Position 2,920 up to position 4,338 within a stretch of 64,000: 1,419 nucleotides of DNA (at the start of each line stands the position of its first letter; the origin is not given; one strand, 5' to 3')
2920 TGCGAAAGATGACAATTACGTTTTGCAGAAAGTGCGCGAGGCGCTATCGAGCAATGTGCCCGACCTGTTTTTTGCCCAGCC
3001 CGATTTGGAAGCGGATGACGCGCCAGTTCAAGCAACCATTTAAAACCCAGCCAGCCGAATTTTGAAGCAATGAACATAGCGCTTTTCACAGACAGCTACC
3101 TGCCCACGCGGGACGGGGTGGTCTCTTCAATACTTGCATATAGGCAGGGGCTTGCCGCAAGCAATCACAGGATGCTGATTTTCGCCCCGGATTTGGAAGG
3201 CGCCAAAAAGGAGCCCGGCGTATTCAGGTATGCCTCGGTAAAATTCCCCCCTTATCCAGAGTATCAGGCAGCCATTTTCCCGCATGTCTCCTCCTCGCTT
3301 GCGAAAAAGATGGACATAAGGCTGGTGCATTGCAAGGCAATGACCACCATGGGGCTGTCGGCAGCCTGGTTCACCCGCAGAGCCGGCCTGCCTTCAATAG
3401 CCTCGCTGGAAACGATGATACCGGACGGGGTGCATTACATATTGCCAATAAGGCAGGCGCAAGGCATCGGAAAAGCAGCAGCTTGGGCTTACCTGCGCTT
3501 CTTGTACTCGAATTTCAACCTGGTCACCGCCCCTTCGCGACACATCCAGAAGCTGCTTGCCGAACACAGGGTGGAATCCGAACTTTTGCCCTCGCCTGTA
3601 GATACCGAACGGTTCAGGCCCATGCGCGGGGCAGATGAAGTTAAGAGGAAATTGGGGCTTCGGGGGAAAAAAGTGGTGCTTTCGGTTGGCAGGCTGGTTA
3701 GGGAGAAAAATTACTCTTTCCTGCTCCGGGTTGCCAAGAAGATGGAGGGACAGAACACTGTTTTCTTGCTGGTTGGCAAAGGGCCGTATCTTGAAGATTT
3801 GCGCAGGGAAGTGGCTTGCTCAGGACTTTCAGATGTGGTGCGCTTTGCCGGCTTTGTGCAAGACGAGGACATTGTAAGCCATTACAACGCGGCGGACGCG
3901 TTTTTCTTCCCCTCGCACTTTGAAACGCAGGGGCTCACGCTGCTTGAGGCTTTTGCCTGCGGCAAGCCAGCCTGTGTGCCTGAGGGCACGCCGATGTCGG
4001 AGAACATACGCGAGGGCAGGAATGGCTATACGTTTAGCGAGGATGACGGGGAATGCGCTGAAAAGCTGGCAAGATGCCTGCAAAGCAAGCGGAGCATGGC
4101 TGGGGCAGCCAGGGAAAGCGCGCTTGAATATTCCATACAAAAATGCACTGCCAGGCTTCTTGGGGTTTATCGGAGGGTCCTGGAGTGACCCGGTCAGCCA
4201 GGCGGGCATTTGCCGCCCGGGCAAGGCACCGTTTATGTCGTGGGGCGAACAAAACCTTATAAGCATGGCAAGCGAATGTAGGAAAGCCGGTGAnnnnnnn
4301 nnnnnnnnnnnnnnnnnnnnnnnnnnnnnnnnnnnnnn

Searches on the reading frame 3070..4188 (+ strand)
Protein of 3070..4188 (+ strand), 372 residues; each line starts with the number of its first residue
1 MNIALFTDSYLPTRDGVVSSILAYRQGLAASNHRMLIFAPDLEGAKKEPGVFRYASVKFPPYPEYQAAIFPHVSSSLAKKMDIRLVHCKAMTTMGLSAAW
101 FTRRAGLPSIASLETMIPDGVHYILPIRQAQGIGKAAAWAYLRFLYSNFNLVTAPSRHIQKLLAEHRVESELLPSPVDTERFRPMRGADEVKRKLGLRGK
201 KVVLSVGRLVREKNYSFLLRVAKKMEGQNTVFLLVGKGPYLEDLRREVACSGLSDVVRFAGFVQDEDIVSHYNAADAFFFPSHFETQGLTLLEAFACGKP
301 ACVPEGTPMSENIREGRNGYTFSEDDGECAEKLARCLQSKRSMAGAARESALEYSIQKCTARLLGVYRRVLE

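Call 34: search_protein_families(library=pfam, proteins=[window:3070-4188:+], max_evalue=0.001)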
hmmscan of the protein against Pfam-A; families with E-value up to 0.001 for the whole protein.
window:3070-4188:+ (372 aa): 6 families
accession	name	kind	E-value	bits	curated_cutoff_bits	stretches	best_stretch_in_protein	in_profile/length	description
PF00534.26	Glycos_transf_1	-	7e-31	107.5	26.4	1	190-341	4-160/172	Glycosyl transferases group 1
PF13692.12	Glyco_trans_1_4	-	2.7e-27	96.2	27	1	201-338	2-141/142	Glycosyl transferases group 1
PF13439.12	Glyco_transf_4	-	8.3e-17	62.2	28.5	1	15-181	2-170/170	Glycosyltransferase Family 4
PF13579.12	Glyco_trans_4_4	-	9.2e-11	42.8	29.7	1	16-170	2-149/158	Glycosyl transferase 4-like domain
PF13524.12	Glyco_trans_1_2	-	1.1e-06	29.1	25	1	217-355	4-134/144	Glycosyl transferase-like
PF20706.3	GT4-conflict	-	0.00098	18.6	26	0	177-314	172-321/385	Family 4 Glycosyltransferase in conflict systems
